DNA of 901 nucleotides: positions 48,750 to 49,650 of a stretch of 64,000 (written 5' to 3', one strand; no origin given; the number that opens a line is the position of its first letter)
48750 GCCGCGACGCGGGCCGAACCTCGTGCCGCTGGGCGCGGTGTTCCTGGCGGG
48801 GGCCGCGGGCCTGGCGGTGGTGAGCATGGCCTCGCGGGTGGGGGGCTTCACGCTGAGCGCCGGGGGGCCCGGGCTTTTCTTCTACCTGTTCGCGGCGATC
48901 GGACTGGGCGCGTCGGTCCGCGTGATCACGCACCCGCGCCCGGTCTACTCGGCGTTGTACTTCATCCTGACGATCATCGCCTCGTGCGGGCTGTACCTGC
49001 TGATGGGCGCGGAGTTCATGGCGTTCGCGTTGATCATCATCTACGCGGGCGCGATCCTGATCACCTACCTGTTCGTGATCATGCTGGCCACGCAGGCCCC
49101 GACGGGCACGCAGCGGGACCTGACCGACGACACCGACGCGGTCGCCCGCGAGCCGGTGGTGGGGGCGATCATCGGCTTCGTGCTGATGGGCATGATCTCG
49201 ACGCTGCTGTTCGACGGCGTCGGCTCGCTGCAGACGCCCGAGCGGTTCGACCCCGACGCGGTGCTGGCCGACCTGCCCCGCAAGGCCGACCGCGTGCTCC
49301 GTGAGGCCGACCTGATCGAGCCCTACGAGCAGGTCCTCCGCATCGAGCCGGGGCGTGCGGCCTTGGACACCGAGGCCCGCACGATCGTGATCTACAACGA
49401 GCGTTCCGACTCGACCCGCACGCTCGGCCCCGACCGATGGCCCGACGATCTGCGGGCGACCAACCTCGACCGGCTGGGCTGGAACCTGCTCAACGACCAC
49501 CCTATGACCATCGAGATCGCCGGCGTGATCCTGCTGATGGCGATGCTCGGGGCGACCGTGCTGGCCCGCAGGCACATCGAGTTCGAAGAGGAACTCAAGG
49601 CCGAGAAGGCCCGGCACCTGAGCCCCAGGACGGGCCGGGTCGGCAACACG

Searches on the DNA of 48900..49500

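Call 81: search_rna_families(source=window, start=48900, end=49500, threshold=evalue, max_evalue=1)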
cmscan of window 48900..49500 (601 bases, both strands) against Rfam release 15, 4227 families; matches with E-value up to 1: 0.
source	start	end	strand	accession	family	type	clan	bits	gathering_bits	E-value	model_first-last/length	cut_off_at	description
